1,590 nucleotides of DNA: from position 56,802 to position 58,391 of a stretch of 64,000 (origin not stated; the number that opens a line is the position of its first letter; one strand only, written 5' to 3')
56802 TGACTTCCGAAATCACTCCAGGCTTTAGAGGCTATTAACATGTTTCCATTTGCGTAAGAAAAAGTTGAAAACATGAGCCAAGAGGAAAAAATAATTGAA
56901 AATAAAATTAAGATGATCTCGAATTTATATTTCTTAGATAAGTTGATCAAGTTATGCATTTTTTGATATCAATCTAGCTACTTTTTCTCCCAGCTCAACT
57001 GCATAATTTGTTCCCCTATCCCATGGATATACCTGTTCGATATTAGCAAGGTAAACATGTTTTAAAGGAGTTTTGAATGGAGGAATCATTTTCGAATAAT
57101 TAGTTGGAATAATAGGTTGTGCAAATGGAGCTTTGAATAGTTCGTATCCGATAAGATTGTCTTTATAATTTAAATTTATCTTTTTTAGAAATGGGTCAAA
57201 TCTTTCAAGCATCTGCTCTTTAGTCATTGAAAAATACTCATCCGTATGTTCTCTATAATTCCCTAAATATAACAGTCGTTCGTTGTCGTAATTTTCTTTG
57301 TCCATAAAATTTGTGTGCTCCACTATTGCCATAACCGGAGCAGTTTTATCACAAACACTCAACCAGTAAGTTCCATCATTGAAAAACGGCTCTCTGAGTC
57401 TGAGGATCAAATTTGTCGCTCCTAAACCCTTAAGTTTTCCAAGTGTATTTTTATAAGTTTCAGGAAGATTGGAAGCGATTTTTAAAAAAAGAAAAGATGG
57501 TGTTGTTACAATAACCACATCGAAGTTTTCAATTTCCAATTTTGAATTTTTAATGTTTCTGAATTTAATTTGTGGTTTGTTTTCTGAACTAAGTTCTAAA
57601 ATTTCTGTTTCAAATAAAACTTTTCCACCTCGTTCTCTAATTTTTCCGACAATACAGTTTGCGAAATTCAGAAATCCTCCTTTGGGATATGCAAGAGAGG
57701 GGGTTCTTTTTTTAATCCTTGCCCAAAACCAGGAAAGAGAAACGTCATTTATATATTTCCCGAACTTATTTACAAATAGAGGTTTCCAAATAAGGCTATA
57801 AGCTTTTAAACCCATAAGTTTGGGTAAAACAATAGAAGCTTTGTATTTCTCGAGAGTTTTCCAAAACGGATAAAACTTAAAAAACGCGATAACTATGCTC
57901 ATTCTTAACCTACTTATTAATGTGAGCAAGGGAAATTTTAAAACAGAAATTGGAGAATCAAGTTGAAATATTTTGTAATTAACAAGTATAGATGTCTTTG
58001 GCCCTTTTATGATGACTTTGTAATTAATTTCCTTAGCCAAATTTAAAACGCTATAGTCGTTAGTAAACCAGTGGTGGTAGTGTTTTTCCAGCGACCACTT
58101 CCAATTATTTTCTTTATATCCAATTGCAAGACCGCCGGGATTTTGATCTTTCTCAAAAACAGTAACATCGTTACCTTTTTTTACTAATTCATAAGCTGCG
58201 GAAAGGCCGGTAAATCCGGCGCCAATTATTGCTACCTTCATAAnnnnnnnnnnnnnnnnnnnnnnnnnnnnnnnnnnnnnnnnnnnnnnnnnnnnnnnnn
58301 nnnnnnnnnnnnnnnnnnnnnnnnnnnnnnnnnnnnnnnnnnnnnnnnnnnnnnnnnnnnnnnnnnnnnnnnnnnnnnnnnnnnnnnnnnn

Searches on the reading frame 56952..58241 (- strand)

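Call 3: search_protein_families(library=pfam, proteins=[window:56952-58241:-], max_evalue=0.1)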
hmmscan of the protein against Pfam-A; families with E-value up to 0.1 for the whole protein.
window:56952-58241:- (429 aa): 23 families
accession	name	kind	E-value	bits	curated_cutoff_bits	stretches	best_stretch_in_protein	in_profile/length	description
PF01593.30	Amino_oxidase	-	6e-18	65.8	19.8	1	10-423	1-440/443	Flavin containing amine oxidoreductase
PF13450.12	NAD_binding_8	-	1.4e-12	48.1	21.9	1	5-64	1-60/68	NAD(P)-binding Rossmann-like domain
PF01266.30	DAO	-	3.2e-12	47.1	27.9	1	2-36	1-35/353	FAD dependent oxidoreductase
PF00070.33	Pyr_redox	-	4e-06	27.7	22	1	2-34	1-33/82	Pyridine nucleotide-disulphide oxidoreductase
PF07992.20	Pyr_redox_2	-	7.8e-06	25.9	26.1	1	1-93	1-86/291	Pyridine nucleotide-disulphide oxidoreductase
PF00890.30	FAD_binding_2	-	1.5e-05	24.9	20.4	1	3-37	2-36/414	FAD binding domain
PF01946.23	Thi4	-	9.3e-05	22.2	26.2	1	2-38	19-56/235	Thi4 family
PF03486.20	HI0933_like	-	0.00012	22.1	50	1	2-36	2-36/244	HI0933-like protein Rossmann domain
PF01494.25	FAD_binding_3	-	0.00026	20.7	22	1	2-34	3-35/349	FAD binding domain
PF02558.23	ApbA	-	0.00035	20.6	22.2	0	3-33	1-31/150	Ketopantoate reductase PanE/ApbA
PF21799.2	MurD-like_N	-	0.0021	18.7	27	1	2-39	2-39/88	Mur ligase MurD-like, N-terminal domain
PF02254.24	TrkA_N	-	0.0022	18.7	23.8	1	3-34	1-32/116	TrkA-N domain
PF13454.12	NAD_binding_9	-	0.0026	18.2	21.8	1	4-43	1-44/155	FAD-NAD(P)-binding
PF12831.13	FAD_oxidored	-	0.0046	16.7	27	1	3-39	2-38/416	FAD dependent oxidoreductase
PF13738.12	Pyr_redox_3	-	0.0047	16.6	30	1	2-33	166-197/305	Pyridine nucleotide-disulphide oxidoreductase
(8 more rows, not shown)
